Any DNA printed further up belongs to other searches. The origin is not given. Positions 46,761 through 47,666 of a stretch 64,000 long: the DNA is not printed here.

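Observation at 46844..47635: Short PaaX-like regulator bracketed by two copies of a bipartite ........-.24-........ operator, adjacent to a COG0523 metallochaperone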

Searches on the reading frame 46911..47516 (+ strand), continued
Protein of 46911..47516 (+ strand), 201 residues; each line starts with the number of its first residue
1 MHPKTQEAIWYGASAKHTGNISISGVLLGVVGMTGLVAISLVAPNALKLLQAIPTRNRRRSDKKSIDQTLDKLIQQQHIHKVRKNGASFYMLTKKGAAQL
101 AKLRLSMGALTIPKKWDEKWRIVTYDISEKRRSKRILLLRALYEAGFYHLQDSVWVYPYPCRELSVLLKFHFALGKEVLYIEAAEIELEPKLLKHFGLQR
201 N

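Call 14: find_encoding_contigs(protein=P0002, flank=6000, max_places=3)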
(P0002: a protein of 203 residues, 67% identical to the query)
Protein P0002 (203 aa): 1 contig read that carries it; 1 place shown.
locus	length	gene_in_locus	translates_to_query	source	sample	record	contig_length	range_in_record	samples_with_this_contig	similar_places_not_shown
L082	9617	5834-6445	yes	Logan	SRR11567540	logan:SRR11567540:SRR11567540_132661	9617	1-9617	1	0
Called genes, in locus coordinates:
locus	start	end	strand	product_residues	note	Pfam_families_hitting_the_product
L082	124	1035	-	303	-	-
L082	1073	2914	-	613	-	PF06480:FtsH_ext (weak), PF00004:AAA, PF07728:AAA_5 (weak), PF17862:AAA_lid_3, PF01434:Peptidase_M41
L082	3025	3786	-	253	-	PF01171:ATP_bind_3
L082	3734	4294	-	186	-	PF00625:Guanylate_kin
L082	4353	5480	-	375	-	PF21710:Spt6_S1 (faint), PF23459:S1_RRP5 (faint), PF00575:S1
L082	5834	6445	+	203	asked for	PF20803:PaaX_M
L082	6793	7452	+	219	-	PF13483:Lactamase_B_3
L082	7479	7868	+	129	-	-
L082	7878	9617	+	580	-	?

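Call 15: find_encoding_contigs(protein=P0004, flank=6000, max_places=3)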
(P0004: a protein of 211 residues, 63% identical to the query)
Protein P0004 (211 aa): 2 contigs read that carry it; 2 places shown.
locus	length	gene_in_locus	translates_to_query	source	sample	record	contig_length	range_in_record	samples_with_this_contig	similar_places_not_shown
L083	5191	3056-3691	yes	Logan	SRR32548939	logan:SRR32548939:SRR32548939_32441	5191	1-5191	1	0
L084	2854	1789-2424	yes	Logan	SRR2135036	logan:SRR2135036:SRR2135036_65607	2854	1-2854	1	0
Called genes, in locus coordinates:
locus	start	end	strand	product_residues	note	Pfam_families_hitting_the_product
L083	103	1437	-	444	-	PF02878:PGM_PMM_I, PF02879:PGM_PMM_II, PF02880:PGM_PMM_III, PF00408:PGM_PMM_IV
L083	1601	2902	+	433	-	-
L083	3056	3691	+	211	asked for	PF20803:PaaX_M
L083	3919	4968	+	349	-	PF01926:MMR_HSR1, PF02421:FeoB_N, PF06071:YchF-GTPase_C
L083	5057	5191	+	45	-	?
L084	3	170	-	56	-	?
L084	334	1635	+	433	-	-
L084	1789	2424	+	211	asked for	PF20803:PaaX_M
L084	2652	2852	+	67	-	?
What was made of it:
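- The closest orthologues have other genes downstream: YchF in L083 and a metallo-beta-lactamase-fold protein in L082 (calls 14, 15).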

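Call 33: predict_structure(alignment_id=A1)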
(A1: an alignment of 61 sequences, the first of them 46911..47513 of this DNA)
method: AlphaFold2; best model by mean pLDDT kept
length: 201 residues; sequences in the alignment: 61
mean_pLDDT: 76.6   pTM: 0.57
mean pLDDT of the five models: 76.6, 74.7, 73.2, 71.7, 69.1
residues with pLDDT >= 90: 70; 70-90: 70; 50-70: 31; < 50: 30
segments of 3 or more residues with pLDDT < 50: 1-10, 13-20, 41-47, 54-56
pLDDT, mean of each block of 10 residues (from residue 1): 43 45 69 59 48 50 77 91 84 82 68 88 96 91 91 95 80 87 95 95 84
secondary structure, 60 per line:
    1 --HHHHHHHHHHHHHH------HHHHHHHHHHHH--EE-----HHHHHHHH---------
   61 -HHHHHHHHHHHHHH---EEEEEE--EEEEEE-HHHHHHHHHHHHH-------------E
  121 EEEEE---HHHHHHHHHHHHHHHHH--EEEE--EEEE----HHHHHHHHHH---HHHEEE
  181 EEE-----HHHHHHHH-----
elements in order: H3-16 H23-34 H44-51 H62-75 E79-84 E87-92 H94-106 E120-125 H129-145 E148-151 E154-157 H162-171 E178-183 H189-196
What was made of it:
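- On PaaX family (Pfam PF07848 + PF20803 + PF08223; NCBIfam TIGR02277): AF2 gives the H-H-H-beta-beta winged-helix order, but with low pLDDT for residues 1-60 (call 33).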

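Call 35: fold_search(model_id=the predicted structure, library=pdb)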
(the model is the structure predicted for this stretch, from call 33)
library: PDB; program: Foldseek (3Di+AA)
matches with E <= 10: 1023; with E <= 0.001: 1
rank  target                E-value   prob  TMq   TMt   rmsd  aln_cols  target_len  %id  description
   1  8a39_AP1              2.5e-05  1.00  0.48  0.35   7.6       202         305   18  Crystal Structure of PaaX from Escherichia coli W (released 2023-07-05)
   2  3kfw                  1.1e-02  0.98  0.38  0.34   6.0       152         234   17  Uncharacterized protein Rv0674 from Mycobacterium tuberculosis (released 2009-12-01)
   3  3l09_A                1.6e-02  0.96  0.38  0.32   7.3       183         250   11  Crystal structure of Putative transcriptional regulator (JANN_22DEC04_CONTIG27_REVISED_GENE3569) from Jannaschia sp. C (released 2010-01-12)
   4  3l09_B                1.8e-02  0.97  0.39  0.33   7.3       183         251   10  Crystal structure of Putative transcriptional regulator (JANN_22DEC04_CONTIG27_REVISED_GENE3569) from Jannaschia sp. C (released 2010-01-12)
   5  3l09_D                2.8e-02  0.92  0.38  0.32   7.3       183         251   11  Crystal structure of Putative transcriptional regulator (JANN_22DEC04_CONTIG27_REVISED_GENE3569) from Jannaschia sp. C (released 2010-01-12)
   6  5k5q_C                3.3e-02  1.00  0.30  0.61   3.5        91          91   20  Structure of AspA-DNA complex: novel centromere bindng protein-centromere complex (released 2016-06-01)
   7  5g4d                  4.0e-02  0.98  0.25  0.52   3.4        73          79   16  Crystal structure of the Cas2 in T.onnurineus (released 2016-07-27)
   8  3l09_C                5.1e-02  0.85  0.38  0.31   7.5       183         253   10  Crystal structure of Putative transcriptional regulator (JANN_22DEC04_CONTIG27_REVISED_GENE3569) from Jannaschia sp. C (released 2010-01-12)
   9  5o6g_D                6.6e-02  0.21  0.21  0.24  15.5       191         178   17  Structures and dynamics of mesophilic variants from the homing endonuclease I-DmoI (released 2017-12-06)
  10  9bz0_f                6.6e-02  0.21  0.13  0.12  15.5       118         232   14  Structure of an STK19-containing TC-NER complex (released 2024-12-25)
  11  3e6m_C                8.4e-02  0.85  0.33  0.43  12.1       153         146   14  The crystal structure of a MarR family transcriptional regulator from Silicibacter pomeroyi DSS. (released 2008-09-02)
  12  2co5_B                9.0e-02  0.99  0.34  0.66   4.5        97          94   14  F93 FROM STIV, a winged-helix DNA-binding protein (released 2006-05-31)
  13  3j7a_O                9.5e-02  0.97  0.25  0.56   6.5        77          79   14  Cryo-EM structure of the Plasmodium falciparum 80S ribosome bound to the anti-protozoan drug emetine, small subunit (released 2014-07-16)
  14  3e6m_G                1.0e-01  0.87  0.32  0.41  12.8       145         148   14  The crystal structure of a MarR family transcriptional regulator from Silicibacter pomeroyi DSS. (released 2008-09-02)
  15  5k5q_A                1.1e-01  0.98  0.30  0.61   3.8        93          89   20  Structure of AspA-DNA complex: novel centromere bindng protein-centromere complex (released 2016-06-01)
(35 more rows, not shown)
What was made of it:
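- On PaaX family (Pfam PF07848 + PF20803 + PF08223; NCBIfam TIGR02277): Foldseek aligns 202 columns to 8a39 (call 35).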

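Call 37: search_solved_structures(query=A1, max_evalue=1, show_alignments=3)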
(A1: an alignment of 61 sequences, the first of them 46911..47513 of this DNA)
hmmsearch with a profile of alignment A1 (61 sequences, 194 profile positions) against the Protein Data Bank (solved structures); distinct sequences matched with E-value up to 1: 24.
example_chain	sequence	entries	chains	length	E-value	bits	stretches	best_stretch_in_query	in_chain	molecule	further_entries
8a39_AP1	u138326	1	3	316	2.4e-05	27.3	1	59-152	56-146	DNA-binding transcriptional repressor of phenylacetic acid degradation, aryl-CoA responsiv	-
3kfw_X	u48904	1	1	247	0.042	16.7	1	83-152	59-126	Uncharacterized protein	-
5lyb_c0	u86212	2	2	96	0.047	16.6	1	51-99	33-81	40S ribosomal protein S10-A,40S ribosomal protein S10-A,40S Ribosomal Protein S10 | 40S ribosomal protein S10-A,40S Ribosomal Protein S10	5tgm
6i7o_C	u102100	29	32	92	0.079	15.8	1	51-97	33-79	40S ribosomal protein S10-A | Small ribosomal subunit protein eS10A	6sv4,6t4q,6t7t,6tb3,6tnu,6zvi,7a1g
6woo_KK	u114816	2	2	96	0.086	15.7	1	51-97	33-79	eS10 | Small ribosomal subunit protein eS10A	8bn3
5fci_c0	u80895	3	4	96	0.089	15.7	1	51-97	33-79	40S ribosomal protein S10-A | 40S ribosomal protein S10-A,40S ribosomal protein S10-A,40S ribosomal protein S10-A,40S ri | Small ribosomal subunit protein eS10A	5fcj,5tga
4uer_7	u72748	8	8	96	0.089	15.7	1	51-97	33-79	ES10 | 40S ribosomal protein S10-A | Small ribosomal subunit protein eS10A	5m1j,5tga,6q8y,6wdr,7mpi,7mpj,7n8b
5dgf_C0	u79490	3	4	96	0.093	15.6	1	51-97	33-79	40S ribosomal protein S10-A | 40S ribosomal protein S10-A,40S ribosomal protein S10-A,40S Ribosomal Protein S10-A | 40S ribosomal protein S10-A,40S Ribosomal Pr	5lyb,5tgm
9fa0_B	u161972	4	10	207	0.093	15.6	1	64-100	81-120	ScoC | HTH-type transcriptional regulator Hpr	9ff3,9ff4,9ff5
5i4l_C0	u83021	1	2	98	0.094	15.6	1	51-97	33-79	40S ribosomal protein S10-A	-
4u3m_C0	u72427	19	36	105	0.11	15.4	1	51-97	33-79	40S ribosomal protein S10-B | 40S ribosomal protein S10-A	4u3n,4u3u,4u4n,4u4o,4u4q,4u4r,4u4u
4u3n_c0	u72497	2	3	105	0.11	15.4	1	51-97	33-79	40S ribosomal protein S10-A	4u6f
3j6x_10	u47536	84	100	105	0.11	15.3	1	51-97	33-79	40S ribosomal protein S10 | 40S ribosomal protein S10-A | eS10 (yeast S10)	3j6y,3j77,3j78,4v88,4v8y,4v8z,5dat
5fci_C0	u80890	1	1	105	0.11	15.3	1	51-97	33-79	40S ribosomal protein S10-A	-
4v92_BK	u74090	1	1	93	0.14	15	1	54-97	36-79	ES10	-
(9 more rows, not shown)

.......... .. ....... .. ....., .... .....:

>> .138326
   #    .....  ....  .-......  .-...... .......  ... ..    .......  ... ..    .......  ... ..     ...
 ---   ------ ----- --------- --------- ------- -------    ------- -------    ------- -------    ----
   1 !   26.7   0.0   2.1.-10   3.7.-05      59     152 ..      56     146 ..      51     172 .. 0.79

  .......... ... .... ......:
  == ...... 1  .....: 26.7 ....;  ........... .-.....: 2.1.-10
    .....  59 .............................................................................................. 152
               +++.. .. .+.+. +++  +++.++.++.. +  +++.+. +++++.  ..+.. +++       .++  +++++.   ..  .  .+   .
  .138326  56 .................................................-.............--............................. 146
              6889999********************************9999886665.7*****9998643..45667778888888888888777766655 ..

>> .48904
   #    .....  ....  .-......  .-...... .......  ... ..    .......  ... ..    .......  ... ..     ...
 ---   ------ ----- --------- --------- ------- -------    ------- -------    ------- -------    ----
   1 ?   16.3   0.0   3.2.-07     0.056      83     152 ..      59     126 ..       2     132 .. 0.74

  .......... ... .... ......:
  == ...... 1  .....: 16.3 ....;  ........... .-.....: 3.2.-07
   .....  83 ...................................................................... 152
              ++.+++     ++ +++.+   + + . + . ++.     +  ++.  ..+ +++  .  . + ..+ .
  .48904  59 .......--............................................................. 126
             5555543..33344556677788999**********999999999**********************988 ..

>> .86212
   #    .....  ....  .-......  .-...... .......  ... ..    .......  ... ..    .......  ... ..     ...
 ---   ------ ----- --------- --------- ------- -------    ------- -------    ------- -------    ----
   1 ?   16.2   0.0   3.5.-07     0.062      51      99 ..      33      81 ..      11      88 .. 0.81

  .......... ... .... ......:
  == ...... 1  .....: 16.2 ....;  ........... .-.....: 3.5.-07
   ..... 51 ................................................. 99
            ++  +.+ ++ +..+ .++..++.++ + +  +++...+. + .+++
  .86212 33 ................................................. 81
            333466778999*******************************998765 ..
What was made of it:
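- Tried and rejected: The profile search was needed (call 37).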

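Call 45: search_protein_representatives(alignment_id=A1)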
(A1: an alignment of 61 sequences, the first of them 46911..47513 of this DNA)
Query: 61 sequences, 194 profile positions. Proteins with E-value up to 0.001 (for the whole library): 6554; up to 1e-10: 3505; up to 1e-30: 829. The best 150 are listed.
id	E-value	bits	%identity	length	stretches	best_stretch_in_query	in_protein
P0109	1.1e-70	253.6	-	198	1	1-193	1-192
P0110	1.1e-69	250.3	-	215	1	1-193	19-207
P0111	1.7e-68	246.5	-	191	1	1-193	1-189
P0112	7.4e-68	244.4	-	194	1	1-193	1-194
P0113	1.0e-67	243.9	-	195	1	1-193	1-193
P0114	3.2e-66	239.1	-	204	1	4-193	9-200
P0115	1.2e-65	237.2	-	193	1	1-193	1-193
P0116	2.4e-65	236.2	-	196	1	10-193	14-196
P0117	2.5e-65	236.1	-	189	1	1-193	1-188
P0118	8.0e-65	234.5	-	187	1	1-193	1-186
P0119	1.2e-64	233.9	-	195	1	8-193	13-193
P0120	1.6e-64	233.5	-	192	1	1-192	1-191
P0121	2.5e-64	232.9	-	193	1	1-193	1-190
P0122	3.1e-64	232.6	-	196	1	3-192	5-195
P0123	7.2e-64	231.4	-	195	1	1-193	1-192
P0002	1.2e-61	224.2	-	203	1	4-193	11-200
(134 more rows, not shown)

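Call 47: search_protein_families(library=pfam, alignment_id=A1, max_evalue=1)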
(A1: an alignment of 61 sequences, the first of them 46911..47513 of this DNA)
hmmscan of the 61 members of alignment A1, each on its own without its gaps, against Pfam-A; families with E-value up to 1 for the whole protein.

A. member 1, window:46911-47513:+ (201 aa): 6 families
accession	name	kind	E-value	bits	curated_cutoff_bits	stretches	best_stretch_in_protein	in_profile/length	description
PF20803.2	PaaX_M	-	1.1e-16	61.1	24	1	114-186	2-74/83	PaaX protein central Cas2-like domain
PF14277.12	DUF4364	-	0.0053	17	26.9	1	66-103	36-73/162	Domain of unknown function (DUF4364)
PF09827.14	CRISPR_Cas2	-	0.008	16.8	23.8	1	120-156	2-35/74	CRISPR associated protein Cas2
PF08444.16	Gly_acyl_tr_C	-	0.065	13.9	27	1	73-121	39-86/89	Aralkyl acyl-CoA:amino acid N-acyltransferase, C-terminal region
PF13309.12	HTH_22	-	0.13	12.7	29.6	1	129-155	19-45/63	HTH domain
PF24101.1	eWH_GTF3C1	-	0.18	12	30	1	50-83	32-65/110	GTF3C1, extended winged-helix domain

B. families by the number of members that match (of 61 scanned): 59 families (the first 25 are shown)
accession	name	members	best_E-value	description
PF20803.2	PaaX_M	61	2.9e-23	PaaX protein central Cas2-like domain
PF09827.14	CRISPR_Cas2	51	6.5e-07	CRISPR associated protein Cas2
PF14947.12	HTH_45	19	0.00021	Winged helix-turn-helix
PF14277.12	DUF4364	16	0.00075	Domain of unknown function (DUF4364)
PF22665.2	DUF6293_C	13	9.3e-06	DUF6293 C-terminal winged helix domain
PF04458.17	DUF505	9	0.00037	Protein of unknown function (DUF505)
PF14338.12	Mrr_N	8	0.00013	Mrr N-terminal domain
PF07848.18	PaaX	8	0.0073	PaaX-like protein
PF10007.15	DUF2250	7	0.0011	Uncharacterized protein conserved in archaea (DUF2250)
PF07976.19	Phe_hydrox_dim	7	0.0042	Phenol hydroxylase, C-terminal dimerisation domain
PF06969.22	HemN_C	7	0.019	HemN C-terminal domain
PF13463.12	HTH_27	5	0.0012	Winged helix DNA-binding domain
PF25213.1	HVO_A0261_N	5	0.062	HVO_A0261 N-terminal domain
PF11372.14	DUF3173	3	0.0023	Domain of unknown function (DUF3173)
PF03551.20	PadR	3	0.0036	Transcriptional regulator PadR-like family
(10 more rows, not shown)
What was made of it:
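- On PaaX family (Pfam PF07848 + PF20803 + PF08223; NCBIfam TIGR02277): All 61 of 61 family members match (call 47).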

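Call 78: search_protein_families(library=padloc, proteins=[window:46911-47516:+], max_evalue=0.1)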
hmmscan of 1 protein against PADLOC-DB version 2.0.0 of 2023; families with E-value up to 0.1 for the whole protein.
window:46911-47516:+ (201 aa): 7 families
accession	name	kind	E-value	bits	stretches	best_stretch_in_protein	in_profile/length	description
PDLC00935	Cas2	-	0.00097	17.5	1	120-156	2-39/96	CRISPR-associated endonuclease Cas2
PDLC01649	Cas2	-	0.001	17.3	1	120-155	2-34/70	"CAS-I,CAS-II,CAS-III,CAS-IV,CAS-V,CAS-VI; acquisition_2"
PDLC01251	Cas2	-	0.0032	15.7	1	120-156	2-35/84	"CAS-I,CAS-II,CAS-III,CAS-IV,CAS-V,CAS-VI; acquisition_2"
PDLC02940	RT_II-A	-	0.0043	13.7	1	46-102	25-80/477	-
PDLC01443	Cas2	-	0.005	15.3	1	121-158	3-36/86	"CAS-I,CAS-II,CAS-III,CAS-IV,CAS-V,CAS-VI; acquisition_2"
PDLC01756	Cas2g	-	0.014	13.4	1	119-157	4-39/96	-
PDLC01525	Cas2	-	0.04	12.7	1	122-156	4-36/90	"CAS-I,CAS-II,CAS-III,CAS-IV,CAS-V,CAS-VI; acquisition_2"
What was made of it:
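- On CRISPR Cas2: The PADLOC Cas2 hits are weak only (call 78).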

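Call 79: search_protein_families(library=phrogs, proteins=[window:46911-47516:+], max_evalue=0.1)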
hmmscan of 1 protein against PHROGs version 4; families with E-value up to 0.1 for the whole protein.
window:46911-47516:+ (201 aa): 2 families
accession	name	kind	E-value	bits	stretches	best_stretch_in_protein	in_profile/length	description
phrog_14881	-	unknown function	0.019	15.3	1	50-108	171-229/289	-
phrog_27118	-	unknown function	0.041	15.2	1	61-105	27-72/95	-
